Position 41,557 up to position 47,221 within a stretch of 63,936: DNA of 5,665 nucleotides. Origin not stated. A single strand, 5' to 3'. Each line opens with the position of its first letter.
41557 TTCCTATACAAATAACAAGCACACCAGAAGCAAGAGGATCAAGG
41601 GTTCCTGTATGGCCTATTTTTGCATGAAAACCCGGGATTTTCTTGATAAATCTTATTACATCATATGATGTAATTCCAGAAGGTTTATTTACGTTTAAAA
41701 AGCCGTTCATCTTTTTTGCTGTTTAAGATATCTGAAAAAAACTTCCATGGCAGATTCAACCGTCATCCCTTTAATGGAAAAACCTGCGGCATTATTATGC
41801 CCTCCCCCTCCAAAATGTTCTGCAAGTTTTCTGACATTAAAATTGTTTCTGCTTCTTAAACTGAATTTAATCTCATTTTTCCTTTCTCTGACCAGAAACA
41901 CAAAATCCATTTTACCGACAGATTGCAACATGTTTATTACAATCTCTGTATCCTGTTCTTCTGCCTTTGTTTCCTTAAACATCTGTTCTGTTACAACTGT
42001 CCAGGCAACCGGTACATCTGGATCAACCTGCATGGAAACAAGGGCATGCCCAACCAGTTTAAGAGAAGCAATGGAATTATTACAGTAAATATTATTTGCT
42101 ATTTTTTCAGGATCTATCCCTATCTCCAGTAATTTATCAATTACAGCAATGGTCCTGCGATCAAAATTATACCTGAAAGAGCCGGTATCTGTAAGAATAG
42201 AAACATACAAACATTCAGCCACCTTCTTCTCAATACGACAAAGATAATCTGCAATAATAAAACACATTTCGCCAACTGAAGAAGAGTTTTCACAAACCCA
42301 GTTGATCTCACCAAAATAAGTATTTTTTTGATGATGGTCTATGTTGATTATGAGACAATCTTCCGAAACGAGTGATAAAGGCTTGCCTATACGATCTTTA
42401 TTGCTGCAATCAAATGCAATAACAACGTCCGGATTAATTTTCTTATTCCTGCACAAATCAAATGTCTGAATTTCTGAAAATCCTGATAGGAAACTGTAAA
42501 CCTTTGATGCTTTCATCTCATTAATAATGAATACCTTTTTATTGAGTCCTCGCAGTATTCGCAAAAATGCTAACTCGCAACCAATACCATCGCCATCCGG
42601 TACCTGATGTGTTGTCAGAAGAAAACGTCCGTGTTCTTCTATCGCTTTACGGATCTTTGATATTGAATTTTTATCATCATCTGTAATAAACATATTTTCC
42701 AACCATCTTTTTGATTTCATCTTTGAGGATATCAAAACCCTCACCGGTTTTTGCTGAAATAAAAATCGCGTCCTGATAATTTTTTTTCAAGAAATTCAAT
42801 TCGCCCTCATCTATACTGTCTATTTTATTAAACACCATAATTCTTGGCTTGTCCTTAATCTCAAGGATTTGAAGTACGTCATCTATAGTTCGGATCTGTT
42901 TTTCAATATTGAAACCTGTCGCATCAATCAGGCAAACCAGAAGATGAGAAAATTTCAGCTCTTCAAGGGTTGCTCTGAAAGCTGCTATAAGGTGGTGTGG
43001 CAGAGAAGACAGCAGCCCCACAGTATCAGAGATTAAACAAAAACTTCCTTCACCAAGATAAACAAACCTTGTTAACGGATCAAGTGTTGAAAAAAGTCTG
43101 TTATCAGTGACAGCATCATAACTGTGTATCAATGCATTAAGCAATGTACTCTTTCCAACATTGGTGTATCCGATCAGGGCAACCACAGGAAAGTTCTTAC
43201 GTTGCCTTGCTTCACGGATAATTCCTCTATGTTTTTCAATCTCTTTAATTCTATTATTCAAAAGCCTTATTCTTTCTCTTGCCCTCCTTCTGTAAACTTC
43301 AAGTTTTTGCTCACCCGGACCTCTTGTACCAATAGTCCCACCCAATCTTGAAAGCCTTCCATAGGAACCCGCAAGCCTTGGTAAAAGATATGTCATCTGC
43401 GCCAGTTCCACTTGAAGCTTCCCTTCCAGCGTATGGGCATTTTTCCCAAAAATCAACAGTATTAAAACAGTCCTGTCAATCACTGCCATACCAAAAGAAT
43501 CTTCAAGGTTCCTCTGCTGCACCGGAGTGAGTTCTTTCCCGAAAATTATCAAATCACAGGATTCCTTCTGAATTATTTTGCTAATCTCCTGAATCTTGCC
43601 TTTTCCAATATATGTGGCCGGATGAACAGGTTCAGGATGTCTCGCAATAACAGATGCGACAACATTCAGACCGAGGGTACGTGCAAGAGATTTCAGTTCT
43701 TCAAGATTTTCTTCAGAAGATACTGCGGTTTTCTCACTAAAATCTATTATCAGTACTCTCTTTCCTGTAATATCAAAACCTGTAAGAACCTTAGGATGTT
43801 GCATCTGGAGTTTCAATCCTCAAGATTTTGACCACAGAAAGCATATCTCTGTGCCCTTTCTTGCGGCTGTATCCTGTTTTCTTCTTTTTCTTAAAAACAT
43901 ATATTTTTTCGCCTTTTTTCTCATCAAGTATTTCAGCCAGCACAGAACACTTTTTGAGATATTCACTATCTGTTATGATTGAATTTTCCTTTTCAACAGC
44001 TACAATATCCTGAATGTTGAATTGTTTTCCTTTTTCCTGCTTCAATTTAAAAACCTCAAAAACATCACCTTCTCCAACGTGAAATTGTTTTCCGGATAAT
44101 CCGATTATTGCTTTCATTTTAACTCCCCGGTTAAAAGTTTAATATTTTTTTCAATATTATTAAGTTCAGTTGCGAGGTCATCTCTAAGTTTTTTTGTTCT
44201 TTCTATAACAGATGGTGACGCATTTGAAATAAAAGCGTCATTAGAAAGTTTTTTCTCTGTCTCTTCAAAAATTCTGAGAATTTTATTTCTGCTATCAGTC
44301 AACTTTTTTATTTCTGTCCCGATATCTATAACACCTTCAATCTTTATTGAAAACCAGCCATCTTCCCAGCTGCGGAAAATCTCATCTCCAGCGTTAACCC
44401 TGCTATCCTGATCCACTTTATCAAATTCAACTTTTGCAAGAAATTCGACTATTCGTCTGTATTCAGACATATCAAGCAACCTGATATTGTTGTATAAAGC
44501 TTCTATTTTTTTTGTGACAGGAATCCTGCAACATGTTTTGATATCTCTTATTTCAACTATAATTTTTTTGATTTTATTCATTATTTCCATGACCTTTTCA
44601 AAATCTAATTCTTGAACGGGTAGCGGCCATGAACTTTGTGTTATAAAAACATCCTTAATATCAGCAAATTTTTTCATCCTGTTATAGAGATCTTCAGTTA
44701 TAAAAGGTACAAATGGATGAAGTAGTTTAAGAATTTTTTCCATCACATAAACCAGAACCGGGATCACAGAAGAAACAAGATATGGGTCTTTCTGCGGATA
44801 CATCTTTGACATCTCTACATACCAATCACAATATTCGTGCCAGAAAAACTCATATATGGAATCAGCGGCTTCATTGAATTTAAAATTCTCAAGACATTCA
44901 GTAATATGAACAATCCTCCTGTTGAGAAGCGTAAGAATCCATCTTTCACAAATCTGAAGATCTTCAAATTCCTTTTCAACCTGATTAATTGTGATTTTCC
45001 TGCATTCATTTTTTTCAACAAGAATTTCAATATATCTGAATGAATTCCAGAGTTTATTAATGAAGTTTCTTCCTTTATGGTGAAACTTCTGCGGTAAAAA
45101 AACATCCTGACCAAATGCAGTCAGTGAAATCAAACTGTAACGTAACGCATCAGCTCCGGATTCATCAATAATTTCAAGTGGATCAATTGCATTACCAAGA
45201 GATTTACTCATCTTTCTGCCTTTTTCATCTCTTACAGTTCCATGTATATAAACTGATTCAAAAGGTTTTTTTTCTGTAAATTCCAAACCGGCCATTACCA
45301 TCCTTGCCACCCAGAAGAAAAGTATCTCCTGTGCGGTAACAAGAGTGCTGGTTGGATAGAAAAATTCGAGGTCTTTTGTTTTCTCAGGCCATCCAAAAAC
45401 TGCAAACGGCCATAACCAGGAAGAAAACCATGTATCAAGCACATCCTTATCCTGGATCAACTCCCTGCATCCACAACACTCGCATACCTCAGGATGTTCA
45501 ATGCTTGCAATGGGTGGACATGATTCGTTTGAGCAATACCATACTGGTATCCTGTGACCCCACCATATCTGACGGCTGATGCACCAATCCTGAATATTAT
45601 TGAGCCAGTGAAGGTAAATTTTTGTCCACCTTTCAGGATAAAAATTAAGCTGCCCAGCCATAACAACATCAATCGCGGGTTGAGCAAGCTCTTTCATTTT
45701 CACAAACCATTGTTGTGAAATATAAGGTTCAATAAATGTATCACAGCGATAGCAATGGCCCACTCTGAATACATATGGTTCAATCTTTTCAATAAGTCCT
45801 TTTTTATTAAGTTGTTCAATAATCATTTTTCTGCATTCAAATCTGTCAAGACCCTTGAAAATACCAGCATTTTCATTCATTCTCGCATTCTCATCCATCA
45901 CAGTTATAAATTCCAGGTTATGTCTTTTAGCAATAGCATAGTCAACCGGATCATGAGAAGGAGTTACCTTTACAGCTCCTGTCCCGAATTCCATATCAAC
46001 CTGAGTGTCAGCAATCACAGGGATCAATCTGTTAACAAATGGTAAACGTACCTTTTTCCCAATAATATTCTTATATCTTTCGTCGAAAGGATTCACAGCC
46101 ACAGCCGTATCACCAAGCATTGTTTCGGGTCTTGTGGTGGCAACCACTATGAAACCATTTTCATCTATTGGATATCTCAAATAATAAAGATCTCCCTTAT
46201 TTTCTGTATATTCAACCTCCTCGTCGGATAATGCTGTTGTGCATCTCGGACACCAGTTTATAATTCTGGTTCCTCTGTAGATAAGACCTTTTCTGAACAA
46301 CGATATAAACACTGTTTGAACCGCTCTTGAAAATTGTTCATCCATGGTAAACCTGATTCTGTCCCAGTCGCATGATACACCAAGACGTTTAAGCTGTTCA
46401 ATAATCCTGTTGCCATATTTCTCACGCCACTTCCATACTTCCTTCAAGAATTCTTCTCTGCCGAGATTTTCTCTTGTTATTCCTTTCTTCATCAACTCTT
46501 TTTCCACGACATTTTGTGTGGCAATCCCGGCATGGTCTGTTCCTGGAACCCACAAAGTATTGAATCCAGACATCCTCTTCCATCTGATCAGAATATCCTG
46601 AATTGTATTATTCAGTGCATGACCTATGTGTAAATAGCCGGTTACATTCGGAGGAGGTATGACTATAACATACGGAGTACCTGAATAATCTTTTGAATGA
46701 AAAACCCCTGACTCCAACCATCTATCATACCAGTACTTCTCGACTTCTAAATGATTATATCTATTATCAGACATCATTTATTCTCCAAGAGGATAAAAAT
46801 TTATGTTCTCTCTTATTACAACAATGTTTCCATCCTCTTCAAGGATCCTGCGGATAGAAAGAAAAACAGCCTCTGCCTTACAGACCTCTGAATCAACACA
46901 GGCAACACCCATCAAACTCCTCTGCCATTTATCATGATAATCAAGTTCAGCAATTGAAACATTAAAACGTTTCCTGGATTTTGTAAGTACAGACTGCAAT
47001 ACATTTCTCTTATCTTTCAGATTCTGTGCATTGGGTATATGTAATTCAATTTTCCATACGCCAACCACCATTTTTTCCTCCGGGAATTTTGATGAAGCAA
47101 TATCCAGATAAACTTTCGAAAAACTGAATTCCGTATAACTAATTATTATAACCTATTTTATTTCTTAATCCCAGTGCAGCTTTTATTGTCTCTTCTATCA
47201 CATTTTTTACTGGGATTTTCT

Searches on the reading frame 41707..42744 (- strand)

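Call 69: search_protein_families(library=pfam, proteins=[window:41707-42744:-], max_evalue=0.00001)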
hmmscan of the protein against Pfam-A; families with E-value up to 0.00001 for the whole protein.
window:41707-42744:- (345 aa): 2 families
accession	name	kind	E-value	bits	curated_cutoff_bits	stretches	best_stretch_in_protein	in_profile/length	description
PF02272.25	DHHA1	-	9.1e-14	52.2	25.9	1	254-341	8-101/102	DHHA1 domain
PF01368.27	DHH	-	1.4e-12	48.4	28.1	1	42-183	3-125/125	DHH family, N-terminal domain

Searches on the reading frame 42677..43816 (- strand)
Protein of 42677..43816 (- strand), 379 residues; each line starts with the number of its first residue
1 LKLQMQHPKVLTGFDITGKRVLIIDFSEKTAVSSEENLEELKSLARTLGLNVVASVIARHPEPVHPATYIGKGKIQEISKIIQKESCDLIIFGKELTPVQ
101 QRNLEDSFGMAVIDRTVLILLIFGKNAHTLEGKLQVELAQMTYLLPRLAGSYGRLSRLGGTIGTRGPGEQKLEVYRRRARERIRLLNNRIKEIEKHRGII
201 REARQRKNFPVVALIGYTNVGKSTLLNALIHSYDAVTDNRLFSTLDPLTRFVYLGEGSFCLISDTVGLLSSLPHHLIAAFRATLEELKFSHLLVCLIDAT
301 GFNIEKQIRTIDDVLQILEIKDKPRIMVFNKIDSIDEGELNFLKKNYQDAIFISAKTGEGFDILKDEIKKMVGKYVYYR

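Call 69: search_protein_families(library=pfam, proteins=[window:42677-43816:-], max_evalue=0.00001)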
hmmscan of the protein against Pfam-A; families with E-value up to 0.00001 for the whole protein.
window:42677-43816:- (379 aa): 6 families
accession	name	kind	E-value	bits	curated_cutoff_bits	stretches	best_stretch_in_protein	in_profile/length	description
PF13167.11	GTP-bdg_N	-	6.6e-30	104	25.4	1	35-123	1-88/89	GTP-binding GTPase N-terminal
PF16360.10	GTP-bdg_M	-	1.2e-26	93.5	29.5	1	127-204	2-79/79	GTP-binding GTPase Middle Region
PF01926.29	MMR_HSR1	-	1.3e-18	67.6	21.9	1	212-331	2-113/113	50S ribosome-binding GTPase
PF03193.22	RsgA_GTPase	-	6e-09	36.4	30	0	307-370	38-106/174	RsgA GTPase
PF16897.10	MMR_HSR1_Xtn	-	5.3e-08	33.2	35.2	1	310-369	41-101/106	C-terminal region of MMR_HSR1 domain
PF02421.24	FeoB_N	-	9.9e-07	28.8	27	0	212-367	3-155/156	Ferrous iron transport protein B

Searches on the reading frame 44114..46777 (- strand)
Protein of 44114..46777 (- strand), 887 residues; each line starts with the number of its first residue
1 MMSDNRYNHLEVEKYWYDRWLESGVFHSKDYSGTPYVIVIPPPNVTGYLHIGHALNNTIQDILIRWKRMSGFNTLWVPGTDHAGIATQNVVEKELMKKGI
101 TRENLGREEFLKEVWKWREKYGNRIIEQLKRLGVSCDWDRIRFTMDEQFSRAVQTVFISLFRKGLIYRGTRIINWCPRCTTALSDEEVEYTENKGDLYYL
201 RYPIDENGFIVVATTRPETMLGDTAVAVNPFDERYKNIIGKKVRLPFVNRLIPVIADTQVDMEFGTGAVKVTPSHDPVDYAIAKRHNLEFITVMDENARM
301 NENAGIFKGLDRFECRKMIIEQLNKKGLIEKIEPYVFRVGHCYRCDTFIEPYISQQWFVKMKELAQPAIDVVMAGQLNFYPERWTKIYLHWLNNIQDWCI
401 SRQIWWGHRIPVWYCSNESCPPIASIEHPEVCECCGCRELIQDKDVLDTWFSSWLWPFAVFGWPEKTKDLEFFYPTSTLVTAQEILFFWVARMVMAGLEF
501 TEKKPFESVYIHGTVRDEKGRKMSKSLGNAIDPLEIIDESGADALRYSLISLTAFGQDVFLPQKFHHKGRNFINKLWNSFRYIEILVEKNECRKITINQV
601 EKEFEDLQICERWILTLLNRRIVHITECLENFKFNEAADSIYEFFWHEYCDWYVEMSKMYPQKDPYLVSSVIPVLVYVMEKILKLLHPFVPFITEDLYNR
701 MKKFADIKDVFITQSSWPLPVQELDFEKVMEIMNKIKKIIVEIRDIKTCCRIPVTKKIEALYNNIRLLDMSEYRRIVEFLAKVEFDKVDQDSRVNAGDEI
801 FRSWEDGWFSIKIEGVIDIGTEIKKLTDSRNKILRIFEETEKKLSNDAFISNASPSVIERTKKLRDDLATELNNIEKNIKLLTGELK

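Call 69: search_protein_families(library=pfam, proteins=[window:44114-46777:-], max_evalue=0.00001)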
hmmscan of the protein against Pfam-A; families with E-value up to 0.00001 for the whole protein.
window:44114-46777:- (887 aa): 5 families
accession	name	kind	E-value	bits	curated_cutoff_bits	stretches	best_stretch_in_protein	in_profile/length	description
PF00133.28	tRNA-synt_1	-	1.9e-141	472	22.7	1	16-559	2-411/414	tRNA synthetases class I (I, L, M and V)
PF08264.19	Anticodon_1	-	4.8e-34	117.8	25.1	1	611-758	1-144/148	Anticodon-binding domain of tRNA ligase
PF09334.17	tRNA-synt_1g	-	2.5e-27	96.1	20.1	2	40-190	5-137/391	tRNA synthetases class I (M)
PF13603.12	tRNA-synt_1_2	-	5.3e-08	33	25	1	240-299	86-145/185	Leucyl-tRNA synthetase, editing domain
PF01406.26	tRNA-synt_1e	-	8.4e-06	25.8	27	0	504-551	235-282/301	tRNA synthetases class I (C) catalytic domain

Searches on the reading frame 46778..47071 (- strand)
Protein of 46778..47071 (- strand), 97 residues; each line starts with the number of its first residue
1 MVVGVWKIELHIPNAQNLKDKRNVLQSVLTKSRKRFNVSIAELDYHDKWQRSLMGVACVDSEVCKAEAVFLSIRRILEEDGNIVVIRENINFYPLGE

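Call 69: search_protein_families(library=pfam, proteins=[window:46778-47071:-], max_evalue=0.00001)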
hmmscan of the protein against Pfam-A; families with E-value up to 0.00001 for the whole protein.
window:46778-47071:- (97 aa): 1 family
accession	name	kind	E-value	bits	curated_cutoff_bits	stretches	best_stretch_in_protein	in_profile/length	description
PF04456.17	DUF503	-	3.1e-26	91.5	22.4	1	3-87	1-85/88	Protein of unknown function (DUF503)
